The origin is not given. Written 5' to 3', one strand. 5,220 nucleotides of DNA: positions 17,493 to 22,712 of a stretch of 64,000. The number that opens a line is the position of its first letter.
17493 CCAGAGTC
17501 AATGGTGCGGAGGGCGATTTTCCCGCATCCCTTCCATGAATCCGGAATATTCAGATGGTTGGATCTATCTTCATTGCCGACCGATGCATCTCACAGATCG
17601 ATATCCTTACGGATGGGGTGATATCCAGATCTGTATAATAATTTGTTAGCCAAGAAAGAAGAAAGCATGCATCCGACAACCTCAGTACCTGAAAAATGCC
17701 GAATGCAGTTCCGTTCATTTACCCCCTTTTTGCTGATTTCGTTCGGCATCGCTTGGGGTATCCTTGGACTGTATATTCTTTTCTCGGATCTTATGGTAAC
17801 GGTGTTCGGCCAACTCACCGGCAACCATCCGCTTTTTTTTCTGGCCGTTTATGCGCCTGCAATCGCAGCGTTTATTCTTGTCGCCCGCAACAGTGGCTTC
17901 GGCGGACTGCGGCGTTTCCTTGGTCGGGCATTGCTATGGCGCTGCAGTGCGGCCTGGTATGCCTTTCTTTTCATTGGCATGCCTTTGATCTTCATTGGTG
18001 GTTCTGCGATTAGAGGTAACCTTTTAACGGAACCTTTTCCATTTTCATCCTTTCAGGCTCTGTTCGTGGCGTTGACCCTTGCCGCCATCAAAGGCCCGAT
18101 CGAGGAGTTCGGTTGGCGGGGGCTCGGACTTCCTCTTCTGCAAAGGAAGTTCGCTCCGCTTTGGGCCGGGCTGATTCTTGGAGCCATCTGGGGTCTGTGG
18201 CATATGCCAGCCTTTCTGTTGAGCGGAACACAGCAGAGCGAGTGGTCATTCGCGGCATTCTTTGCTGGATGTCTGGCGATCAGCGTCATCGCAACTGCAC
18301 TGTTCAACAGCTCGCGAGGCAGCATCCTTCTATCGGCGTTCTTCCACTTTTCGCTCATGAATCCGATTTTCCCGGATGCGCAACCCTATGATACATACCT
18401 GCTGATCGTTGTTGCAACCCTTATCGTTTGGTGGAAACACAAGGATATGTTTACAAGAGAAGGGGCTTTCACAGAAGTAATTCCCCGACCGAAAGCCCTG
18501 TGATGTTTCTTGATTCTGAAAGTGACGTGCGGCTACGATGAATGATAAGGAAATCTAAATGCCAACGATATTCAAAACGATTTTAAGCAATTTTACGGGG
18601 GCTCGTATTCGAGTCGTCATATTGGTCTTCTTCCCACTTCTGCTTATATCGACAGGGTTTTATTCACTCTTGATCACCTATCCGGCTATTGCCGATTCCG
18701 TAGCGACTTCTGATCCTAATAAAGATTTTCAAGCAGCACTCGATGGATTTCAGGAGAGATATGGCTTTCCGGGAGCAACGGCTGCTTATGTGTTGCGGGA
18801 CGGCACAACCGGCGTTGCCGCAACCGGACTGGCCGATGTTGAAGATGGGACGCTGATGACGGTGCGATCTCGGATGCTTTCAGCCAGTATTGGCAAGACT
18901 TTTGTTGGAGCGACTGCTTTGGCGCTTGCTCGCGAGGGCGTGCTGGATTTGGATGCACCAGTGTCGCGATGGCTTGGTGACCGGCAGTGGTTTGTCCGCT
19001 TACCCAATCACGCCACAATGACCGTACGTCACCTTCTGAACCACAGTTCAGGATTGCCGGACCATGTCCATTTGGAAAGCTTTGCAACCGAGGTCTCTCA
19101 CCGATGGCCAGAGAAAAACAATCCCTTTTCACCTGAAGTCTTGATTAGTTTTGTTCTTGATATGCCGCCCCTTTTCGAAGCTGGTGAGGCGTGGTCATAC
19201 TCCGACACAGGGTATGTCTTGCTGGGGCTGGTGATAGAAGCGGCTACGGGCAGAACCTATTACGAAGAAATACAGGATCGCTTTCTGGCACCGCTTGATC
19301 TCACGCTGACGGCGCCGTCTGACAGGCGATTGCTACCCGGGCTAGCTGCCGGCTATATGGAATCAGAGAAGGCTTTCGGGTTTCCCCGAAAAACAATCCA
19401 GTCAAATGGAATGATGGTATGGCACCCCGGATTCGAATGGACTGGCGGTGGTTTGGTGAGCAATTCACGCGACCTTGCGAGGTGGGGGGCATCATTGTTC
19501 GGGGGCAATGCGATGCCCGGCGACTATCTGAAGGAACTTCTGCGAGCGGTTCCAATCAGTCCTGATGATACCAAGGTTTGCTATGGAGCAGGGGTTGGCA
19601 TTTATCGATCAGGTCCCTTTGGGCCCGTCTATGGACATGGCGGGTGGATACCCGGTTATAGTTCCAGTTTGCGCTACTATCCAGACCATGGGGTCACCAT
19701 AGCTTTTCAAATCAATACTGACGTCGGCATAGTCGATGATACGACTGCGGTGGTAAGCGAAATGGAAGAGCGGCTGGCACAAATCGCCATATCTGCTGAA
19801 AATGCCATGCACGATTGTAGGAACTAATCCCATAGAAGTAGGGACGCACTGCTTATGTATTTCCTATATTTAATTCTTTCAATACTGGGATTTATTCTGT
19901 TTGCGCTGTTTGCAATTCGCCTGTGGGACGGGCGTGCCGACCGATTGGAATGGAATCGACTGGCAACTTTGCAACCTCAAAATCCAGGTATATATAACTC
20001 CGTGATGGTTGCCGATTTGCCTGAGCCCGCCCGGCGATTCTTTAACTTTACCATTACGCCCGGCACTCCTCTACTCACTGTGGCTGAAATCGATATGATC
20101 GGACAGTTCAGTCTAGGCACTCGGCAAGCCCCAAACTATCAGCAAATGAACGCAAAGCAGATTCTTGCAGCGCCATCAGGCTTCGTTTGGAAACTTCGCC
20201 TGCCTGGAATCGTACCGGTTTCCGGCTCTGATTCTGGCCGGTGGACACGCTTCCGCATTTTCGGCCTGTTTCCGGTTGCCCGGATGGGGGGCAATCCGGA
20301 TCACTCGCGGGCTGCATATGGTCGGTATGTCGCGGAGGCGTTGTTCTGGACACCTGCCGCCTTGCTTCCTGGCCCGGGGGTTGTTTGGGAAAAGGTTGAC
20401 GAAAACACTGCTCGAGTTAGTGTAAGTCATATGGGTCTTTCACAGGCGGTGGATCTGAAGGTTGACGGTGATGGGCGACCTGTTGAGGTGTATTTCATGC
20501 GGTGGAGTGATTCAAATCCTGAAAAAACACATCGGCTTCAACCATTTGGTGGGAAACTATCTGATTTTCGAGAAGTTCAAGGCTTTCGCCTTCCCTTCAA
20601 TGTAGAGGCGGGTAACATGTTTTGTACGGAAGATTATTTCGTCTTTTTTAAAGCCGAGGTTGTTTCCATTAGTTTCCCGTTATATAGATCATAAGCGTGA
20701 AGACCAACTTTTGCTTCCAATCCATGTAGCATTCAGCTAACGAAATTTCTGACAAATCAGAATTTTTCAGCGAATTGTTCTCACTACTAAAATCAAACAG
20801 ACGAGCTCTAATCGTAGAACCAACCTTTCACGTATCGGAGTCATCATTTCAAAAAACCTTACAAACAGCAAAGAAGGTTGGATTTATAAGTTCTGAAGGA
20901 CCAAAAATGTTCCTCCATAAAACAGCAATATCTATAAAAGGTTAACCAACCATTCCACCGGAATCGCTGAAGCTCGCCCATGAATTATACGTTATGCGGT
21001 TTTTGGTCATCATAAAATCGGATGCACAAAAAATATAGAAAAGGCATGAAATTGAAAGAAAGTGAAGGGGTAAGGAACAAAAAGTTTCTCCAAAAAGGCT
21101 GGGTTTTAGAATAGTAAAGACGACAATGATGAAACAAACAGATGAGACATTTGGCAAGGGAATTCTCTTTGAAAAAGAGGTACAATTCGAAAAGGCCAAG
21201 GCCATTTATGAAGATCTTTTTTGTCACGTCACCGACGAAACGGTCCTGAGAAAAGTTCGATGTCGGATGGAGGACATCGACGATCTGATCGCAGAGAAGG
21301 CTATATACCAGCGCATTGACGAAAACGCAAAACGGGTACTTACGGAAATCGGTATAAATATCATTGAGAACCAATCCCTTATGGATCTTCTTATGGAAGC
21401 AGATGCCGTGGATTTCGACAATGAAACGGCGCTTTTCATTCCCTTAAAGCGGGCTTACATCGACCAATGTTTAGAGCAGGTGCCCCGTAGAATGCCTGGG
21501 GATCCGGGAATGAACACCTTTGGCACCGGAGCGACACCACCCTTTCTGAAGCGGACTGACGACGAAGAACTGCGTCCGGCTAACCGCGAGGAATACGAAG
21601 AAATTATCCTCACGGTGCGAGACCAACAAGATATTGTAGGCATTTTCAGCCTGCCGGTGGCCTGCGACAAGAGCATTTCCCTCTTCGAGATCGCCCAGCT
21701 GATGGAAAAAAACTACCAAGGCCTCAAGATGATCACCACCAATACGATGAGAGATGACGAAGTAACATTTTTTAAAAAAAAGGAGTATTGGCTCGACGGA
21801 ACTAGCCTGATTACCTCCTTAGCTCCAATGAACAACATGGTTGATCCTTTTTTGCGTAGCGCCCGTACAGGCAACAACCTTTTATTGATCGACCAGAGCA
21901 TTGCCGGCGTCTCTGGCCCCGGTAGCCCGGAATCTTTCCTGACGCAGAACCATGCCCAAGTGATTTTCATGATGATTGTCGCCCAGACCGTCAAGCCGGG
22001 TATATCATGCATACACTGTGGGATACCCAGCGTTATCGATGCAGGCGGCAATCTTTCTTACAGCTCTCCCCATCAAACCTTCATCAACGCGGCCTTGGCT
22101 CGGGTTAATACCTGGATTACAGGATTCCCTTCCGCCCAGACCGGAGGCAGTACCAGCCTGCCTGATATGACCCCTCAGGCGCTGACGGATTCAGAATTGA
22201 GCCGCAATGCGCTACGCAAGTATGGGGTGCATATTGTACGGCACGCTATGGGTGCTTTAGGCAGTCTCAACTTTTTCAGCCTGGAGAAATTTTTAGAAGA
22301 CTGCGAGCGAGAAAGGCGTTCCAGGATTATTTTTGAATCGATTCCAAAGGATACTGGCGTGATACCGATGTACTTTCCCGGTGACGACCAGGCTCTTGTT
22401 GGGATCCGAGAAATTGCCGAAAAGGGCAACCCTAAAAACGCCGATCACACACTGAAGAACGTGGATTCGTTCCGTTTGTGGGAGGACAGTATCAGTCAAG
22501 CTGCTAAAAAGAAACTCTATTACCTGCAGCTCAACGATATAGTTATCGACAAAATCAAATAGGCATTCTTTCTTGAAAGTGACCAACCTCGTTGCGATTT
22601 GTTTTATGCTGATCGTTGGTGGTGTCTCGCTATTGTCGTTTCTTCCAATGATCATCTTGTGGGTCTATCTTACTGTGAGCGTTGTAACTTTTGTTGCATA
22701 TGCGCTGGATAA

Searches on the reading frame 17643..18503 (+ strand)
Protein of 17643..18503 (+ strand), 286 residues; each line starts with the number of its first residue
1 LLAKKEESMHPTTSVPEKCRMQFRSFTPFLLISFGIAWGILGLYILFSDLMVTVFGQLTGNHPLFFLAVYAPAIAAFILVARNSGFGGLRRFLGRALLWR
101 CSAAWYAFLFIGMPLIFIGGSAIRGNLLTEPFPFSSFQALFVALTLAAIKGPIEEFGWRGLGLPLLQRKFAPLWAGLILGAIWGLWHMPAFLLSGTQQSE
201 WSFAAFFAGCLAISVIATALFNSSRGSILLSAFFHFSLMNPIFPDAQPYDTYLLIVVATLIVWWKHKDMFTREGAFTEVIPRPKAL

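Call 11: search_protein_families(library=pfam, proteins=[window:17643-18503:+])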
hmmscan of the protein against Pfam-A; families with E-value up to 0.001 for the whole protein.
window:17643-18503:+ (286 aa): 1 family
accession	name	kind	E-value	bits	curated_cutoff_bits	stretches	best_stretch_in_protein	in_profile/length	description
PF02517.21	Rce1-like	-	1.8e-11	44.6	22.4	1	139-237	4-89/93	Type II CAAX prenyl endopeptidase Rce1-like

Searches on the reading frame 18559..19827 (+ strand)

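Call 11: search_protein_families(library=pfam, proteins=[window:18559-19827:+])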
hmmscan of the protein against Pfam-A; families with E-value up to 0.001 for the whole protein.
window:18559-19827:+ (422 aa): 1 family
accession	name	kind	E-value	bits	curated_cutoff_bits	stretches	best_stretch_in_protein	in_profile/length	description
PF00144.29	Beta-lactamase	-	3e-59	201.3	27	1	57-395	1-318/329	Beta-lactamase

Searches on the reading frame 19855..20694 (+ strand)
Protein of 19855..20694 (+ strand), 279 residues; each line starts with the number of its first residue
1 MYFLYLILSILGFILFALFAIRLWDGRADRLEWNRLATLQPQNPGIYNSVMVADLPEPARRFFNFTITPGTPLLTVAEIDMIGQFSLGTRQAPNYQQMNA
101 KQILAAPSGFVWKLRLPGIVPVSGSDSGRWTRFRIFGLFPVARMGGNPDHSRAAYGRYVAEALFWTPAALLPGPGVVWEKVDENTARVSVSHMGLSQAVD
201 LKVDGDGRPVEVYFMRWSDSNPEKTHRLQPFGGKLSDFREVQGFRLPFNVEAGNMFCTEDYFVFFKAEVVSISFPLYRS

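Call 11: search_protein_families(library=pfam, proteins=[window:19855-20694:+])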
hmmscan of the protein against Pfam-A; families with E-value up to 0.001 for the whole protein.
window:19855-20694:+ (279 aa): 2 families
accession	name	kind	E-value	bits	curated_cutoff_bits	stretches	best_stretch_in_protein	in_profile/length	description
PF20181.5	DUF6544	-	5.2e-42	144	25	1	50-266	6-220/221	Family of unknown function (DUF6544)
PF21900.3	DUF6920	-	2.5e-35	122.4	27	1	54-274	2-222/222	Family of unknown function (DUF6920)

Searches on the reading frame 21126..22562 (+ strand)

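Call 11: search_protein_families(library=pfam, proteins=[window:21126-22562:+])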
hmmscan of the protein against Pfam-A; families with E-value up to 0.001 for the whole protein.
window:21126-22562:+ (478 aa): 1 family
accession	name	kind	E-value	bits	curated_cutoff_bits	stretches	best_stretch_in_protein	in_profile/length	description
PF06253.16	MTTB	-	1.8e-18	66.3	25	2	236-448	233-436/500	Trimethylamine methyltransferase (MTTB)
